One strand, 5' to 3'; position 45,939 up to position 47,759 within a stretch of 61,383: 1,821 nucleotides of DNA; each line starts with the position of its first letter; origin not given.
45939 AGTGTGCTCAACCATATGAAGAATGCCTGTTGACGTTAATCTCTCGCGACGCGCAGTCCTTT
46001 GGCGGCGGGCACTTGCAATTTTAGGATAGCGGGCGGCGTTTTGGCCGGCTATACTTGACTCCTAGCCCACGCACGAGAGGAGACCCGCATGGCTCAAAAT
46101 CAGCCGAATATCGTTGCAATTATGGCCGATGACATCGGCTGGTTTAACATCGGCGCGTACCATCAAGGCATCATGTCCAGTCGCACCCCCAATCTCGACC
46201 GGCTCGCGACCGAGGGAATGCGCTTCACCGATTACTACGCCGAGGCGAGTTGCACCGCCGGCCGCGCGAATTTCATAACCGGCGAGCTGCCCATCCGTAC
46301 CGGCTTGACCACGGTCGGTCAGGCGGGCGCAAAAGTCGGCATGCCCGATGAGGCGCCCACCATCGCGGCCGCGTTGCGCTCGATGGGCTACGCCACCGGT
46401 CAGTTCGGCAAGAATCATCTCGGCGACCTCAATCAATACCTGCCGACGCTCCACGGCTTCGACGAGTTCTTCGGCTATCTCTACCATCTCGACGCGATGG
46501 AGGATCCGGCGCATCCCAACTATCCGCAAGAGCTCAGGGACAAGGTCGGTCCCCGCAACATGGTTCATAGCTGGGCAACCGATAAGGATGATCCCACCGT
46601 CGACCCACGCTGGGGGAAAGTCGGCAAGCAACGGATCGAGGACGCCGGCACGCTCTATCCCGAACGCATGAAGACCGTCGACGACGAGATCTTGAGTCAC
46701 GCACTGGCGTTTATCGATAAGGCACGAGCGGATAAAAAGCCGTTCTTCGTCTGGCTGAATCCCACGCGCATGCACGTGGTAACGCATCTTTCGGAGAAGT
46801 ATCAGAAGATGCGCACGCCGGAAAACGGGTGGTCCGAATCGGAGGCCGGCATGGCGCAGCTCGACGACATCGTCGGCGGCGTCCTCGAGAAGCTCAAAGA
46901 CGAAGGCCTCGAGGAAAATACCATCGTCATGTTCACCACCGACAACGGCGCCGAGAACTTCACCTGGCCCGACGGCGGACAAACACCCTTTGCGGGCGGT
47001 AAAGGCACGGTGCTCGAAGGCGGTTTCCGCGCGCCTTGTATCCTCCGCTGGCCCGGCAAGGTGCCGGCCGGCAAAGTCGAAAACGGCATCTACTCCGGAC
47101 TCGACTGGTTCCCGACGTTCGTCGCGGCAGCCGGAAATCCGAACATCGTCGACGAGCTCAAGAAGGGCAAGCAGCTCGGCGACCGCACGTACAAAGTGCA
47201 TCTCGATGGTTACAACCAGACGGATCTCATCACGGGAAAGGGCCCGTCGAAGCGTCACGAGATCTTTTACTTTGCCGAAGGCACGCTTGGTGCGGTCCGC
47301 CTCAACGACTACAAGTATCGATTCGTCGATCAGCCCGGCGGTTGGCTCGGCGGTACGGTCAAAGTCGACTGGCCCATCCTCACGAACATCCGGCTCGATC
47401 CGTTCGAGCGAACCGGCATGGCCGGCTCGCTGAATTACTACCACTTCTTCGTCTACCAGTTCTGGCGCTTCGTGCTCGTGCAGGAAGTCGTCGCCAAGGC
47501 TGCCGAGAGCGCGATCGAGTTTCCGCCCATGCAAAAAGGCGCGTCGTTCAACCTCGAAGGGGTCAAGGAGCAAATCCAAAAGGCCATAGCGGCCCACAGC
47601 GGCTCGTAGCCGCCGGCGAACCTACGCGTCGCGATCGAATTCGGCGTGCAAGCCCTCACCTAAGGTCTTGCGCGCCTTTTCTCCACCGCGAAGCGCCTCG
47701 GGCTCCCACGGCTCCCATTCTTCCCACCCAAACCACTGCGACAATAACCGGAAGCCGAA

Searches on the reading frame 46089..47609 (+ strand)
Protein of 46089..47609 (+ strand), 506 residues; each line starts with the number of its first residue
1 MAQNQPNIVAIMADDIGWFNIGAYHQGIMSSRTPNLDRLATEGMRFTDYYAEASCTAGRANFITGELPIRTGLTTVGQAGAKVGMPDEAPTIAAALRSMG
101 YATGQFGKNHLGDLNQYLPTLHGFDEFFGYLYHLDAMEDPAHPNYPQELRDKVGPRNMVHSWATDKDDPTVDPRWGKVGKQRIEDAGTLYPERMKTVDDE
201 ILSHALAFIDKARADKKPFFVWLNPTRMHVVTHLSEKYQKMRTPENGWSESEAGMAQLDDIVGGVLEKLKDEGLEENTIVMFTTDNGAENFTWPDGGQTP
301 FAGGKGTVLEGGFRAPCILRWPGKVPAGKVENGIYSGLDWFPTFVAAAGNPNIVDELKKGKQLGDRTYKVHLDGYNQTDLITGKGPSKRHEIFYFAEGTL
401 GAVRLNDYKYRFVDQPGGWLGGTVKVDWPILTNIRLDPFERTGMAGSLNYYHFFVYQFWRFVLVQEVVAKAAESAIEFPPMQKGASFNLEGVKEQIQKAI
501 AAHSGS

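Call 86: search_protein_families(library=pfam, proteins=[window:46089-47609:+], max_evalue=0.0001)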
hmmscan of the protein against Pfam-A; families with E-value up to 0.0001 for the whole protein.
window:46089-47609:+ (506 aa): 1 family
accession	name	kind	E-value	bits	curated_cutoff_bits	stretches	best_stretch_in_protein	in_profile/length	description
PF00884.28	Sulfatase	-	4.2e-51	174.5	25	1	6-349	1-300/301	Sulfatase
